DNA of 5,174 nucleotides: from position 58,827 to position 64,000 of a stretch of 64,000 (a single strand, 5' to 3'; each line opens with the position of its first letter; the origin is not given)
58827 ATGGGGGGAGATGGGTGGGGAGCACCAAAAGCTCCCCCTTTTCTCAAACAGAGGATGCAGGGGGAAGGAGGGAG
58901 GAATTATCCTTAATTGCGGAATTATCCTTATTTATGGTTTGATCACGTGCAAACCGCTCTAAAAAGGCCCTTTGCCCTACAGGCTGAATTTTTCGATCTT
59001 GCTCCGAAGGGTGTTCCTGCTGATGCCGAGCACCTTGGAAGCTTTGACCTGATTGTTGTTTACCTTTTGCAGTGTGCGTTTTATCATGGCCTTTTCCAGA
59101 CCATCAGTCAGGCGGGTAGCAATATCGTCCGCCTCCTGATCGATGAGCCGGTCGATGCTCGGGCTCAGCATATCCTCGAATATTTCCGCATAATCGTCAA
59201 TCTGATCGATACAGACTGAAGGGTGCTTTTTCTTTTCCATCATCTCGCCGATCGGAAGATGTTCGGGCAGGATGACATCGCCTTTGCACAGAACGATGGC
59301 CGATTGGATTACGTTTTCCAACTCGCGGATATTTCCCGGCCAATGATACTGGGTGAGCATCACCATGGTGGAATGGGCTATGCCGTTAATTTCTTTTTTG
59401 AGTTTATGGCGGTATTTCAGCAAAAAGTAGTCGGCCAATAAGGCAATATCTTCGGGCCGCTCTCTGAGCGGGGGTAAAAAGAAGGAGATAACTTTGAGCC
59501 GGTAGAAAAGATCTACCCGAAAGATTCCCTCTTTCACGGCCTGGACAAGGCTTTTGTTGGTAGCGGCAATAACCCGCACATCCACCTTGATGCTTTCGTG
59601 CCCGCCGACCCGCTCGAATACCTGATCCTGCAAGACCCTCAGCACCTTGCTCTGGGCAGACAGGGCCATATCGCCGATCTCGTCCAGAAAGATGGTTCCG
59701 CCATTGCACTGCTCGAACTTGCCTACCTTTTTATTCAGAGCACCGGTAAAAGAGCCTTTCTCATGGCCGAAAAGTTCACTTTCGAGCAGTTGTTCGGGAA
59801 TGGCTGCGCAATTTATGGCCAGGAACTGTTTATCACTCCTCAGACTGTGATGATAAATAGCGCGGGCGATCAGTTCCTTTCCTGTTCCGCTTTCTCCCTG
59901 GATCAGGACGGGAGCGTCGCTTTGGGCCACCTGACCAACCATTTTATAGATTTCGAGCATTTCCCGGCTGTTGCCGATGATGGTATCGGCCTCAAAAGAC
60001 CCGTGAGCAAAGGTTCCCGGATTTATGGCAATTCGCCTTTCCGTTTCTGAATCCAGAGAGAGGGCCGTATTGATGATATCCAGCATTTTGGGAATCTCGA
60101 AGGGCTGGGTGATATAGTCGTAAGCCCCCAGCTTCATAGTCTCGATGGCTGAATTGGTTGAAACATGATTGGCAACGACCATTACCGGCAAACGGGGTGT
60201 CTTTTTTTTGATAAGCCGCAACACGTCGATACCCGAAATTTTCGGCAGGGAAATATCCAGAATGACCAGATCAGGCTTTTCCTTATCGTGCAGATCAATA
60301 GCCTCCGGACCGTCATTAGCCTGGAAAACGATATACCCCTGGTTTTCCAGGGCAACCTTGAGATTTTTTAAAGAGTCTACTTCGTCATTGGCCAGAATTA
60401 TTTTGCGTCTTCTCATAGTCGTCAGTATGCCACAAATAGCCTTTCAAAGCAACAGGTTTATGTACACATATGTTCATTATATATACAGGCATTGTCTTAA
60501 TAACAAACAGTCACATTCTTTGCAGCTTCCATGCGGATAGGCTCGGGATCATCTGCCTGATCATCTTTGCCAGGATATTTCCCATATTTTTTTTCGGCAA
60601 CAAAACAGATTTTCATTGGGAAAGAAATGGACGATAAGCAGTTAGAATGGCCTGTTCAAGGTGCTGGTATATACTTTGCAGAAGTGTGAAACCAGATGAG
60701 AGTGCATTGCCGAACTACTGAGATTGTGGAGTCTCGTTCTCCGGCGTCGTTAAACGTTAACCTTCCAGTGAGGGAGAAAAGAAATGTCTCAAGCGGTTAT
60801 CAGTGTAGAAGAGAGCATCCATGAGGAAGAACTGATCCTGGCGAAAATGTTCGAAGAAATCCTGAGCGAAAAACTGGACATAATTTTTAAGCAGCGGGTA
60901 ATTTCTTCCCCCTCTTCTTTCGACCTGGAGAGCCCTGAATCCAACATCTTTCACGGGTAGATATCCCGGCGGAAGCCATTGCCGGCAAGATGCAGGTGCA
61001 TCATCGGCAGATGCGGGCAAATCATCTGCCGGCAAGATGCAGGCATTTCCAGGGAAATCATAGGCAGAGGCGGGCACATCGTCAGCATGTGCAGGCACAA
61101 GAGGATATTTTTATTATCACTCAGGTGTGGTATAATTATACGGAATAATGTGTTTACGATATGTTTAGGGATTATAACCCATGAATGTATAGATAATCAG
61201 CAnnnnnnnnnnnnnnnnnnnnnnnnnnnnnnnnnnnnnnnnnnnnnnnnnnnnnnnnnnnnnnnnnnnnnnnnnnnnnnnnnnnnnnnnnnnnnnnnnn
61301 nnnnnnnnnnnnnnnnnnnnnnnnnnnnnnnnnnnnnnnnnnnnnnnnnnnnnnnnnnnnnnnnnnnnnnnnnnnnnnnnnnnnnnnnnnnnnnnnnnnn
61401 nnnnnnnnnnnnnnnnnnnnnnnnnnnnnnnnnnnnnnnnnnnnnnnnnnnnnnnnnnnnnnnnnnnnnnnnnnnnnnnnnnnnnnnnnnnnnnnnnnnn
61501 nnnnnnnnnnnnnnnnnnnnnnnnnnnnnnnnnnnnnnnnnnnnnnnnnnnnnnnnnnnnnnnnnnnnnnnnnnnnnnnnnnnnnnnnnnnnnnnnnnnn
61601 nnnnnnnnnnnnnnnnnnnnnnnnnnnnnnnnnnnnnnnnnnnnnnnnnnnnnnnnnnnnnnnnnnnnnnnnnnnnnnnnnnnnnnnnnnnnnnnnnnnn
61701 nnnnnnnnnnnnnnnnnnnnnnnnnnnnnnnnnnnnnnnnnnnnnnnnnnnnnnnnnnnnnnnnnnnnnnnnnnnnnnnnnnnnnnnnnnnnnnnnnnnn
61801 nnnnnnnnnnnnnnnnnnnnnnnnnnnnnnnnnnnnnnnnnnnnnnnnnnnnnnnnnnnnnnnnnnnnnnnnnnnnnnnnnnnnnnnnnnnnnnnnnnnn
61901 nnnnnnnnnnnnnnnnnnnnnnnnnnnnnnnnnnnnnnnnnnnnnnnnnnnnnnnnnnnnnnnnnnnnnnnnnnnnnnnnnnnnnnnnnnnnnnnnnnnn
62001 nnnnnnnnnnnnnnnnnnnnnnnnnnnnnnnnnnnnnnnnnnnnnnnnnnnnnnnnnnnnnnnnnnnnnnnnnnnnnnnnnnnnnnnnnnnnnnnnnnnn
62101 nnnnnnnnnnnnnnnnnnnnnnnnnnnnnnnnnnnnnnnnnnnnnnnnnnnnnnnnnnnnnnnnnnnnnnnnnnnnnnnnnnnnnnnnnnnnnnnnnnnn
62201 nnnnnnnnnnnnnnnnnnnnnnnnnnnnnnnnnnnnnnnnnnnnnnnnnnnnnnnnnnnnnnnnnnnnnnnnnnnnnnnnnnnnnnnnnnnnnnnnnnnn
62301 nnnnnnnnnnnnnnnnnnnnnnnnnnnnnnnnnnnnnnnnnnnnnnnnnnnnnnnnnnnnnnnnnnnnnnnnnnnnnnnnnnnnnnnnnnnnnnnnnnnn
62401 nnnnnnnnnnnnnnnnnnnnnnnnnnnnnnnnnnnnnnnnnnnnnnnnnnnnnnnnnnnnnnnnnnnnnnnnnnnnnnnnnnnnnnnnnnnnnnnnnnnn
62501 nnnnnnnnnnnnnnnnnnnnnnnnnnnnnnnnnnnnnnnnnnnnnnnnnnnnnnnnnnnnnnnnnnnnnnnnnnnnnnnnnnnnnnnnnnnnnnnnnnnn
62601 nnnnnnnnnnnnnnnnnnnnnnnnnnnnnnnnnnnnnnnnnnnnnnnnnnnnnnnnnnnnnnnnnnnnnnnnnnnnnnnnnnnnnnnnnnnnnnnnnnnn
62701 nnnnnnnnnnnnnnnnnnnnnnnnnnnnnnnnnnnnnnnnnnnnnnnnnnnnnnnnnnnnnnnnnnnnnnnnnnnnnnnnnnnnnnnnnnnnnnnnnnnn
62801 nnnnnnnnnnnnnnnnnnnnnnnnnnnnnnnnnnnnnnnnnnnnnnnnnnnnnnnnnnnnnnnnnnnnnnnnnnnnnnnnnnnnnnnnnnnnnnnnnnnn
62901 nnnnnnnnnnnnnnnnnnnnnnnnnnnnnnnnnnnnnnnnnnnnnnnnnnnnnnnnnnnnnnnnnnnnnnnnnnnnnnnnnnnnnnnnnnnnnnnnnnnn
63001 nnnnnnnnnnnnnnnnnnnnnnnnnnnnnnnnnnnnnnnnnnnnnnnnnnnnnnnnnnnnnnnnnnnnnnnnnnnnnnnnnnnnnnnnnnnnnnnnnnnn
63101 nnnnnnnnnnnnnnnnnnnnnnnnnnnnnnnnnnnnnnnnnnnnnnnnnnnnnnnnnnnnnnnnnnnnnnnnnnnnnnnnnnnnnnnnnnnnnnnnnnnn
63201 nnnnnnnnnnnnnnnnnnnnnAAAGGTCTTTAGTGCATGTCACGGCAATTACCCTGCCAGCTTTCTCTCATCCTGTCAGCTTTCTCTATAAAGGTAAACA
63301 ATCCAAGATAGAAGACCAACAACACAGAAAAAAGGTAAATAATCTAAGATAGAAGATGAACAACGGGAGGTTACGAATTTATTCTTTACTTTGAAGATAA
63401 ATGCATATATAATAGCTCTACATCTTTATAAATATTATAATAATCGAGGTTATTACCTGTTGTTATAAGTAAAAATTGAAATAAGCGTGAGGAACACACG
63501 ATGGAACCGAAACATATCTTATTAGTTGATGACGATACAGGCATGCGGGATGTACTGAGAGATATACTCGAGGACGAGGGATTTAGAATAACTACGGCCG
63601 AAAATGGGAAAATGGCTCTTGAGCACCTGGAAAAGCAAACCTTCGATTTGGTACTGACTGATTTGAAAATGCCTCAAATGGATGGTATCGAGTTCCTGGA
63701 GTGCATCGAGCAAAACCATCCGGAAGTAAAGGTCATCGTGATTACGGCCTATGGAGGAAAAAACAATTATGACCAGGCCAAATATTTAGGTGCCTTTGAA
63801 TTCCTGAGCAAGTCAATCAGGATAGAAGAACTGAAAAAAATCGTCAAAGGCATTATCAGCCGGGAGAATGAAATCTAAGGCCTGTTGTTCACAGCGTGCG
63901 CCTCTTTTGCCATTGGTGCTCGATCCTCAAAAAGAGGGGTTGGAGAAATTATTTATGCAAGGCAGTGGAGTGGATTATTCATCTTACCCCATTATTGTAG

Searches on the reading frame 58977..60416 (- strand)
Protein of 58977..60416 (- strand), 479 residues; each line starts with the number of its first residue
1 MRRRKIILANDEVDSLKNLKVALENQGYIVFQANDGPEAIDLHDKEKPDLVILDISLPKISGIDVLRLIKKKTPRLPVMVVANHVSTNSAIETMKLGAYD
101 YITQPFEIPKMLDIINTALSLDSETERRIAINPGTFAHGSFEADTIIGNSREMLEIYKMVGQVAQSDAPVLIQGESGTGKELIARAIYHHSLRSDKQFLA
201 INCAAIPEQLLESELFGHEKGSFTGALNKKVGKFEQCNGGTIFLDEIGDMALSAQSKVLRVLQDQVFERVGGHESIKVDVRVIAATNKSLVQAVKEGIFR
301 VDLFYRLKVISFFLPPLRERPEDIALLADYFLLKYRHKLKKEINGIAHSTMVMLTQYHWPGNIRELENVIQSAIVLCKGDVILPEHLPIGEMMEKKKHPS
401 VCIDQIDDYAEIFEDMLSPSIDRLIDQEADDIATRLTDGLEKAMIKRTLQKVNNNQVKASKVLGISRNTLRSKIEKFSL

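Call 65: search_protein_families(library=pfam, proteins=[window:58977-60416:-], max_evalue=0.001)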
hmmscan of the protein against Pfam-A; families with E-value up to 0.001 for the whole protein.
window:58977-60416:- (479 aa): 7 families
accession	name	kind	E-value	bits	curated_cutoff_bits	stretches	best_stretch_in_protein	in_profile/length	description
PF00158.32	Sigma54_activat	-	6.7e-71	237.8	20.2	1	146-311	1-166/168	Sigma-54 interaction domain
PF25601.1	AAA_lid_14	-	4.4e-26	91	27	1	318-389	1-72/87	AAA+ ATPase lid domain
PF00072.30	Response_reg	-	4.9e-26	91.5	30.2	1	6-115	1-110/111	Response regulator receiver domain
PF14532.12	Sigma54_activ_2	-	1e-19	71.6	25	1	147-317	1-138/138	Sigma-54 interaction domain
PF02954.25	HTH_8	-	2.7e-11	43.4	22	1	440-477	5-42/42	Bacterial regulatory protein, Fis family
PF00004.35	AAA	-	9.2e-09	36.3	21.2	1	170-304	1-123/131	ATPase family associated with various cellular activities (AAA)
PF07728.20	AAA_5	-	2e-07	31.5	22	1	169-288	1-123/139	AAA domain (dynein-related subfamily)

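Call 67: search_protein_families(library=ncbifam, proteins=[window:58977-60416:-], max_evalue=0.00001)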
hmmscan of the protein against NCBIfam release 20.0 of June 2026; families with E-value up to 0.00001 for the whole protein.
window:58977-60416:- (479 aa): 104 families (the best 25 are shown)
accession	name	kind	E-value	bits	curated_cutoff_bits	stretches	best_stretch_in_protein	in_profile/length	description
TIGR01818.1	ntrC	equivalog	3.9e-136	454.5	558.6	1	17-475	12-461/463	nitrogen regulation protein NR(I)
NF008469.0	PRK11361.1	equivalog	7.7e-133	443.5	714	1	4-478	5-455/461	acetoacetate metabolism transcriptional regulator AtoC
TIGR02915.1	PEP_resp_reg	equivalog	1.6e-122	409.6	502.6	1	7-411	2-406/445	PEP-CTERM-box response regulator transcription factor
NF008176.1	PRK10923.1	equivalog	1.5e-114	383.2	620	1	1-476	1-465/469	nitrogen regulation protein NR(I)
NF041552.1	TF_PrdR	equivalog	4.2e-107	358.8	795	1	142-477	265-576/577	sigma-54 dependent transcriptional regulator PrdR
TIGR01817.1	nifA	equivalog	2.6e-106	356.5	528.85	1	135-470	187-520/534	nif-specific transcriptional activator NifA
NF041946.1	LuxO_transreg_Vib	equivalog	5e-106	355.3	800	1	33-477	26-460/463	quorum-sensing sigma-54 dependent transcriptional regulator LuxO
NF050807.1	TransRegFlbDCaul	equivalog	1e-104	351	750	1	19-477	17-438/454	sigma-54-dependent transcriptional regulator FlbD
NF007689.0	PRK10365.1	equivalog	2.3e-103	346.3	760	1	5-390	7-385/441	sigma-54-dependent response regulator transcription factor ZraR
NF051870.1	NAssimRespRegNtrX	equivalog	5.3e-100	335.4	600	1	5-393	3-387/452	nitrogen assimilation response regulator NtrX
NF038308.1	RNA_repair_RtcR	equivalog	1.3e-97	327.8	650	1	82-472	118-506/530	RNA repair transcriptional activator RtcR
NF003451.0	PRK05022.1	equivalog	5.3e-97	325.6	476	1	140-472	186-503/512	nitric oxide reductase transcriptional regulator NorR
NF011695.0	PRK15115.1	equivalog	3.9e-96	322.5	763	1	5-382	8-373/445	two-component system response regulator GlrR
NF049963.1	RespRegFlgRCampy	domain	1e-90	304.7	750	1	6-392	3-382/429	fla regulon two-component system response regulator FlgR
NF011958.0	PRK15429.1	equivalog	1.4e-89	301.6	830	1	144-400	379-634/692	formate hydrogenlyase transcriptional activator FlhA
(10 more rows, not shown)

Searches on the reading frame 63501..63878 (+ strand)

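Call 65: search_protein_families(library=pfam, proteins=[window:63501-63878:+], max_evalue=0.001)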
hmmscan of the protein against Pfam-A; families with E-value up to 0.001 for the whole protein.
window:63501-63878:+ (125 aa): 1 family
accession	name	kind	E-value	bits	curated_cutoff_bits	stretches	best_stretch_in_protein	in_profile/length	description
PF00072.30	Response_reg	-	5.1e-33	114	30.2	1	6-115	1-110/111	Response regulator receiver domain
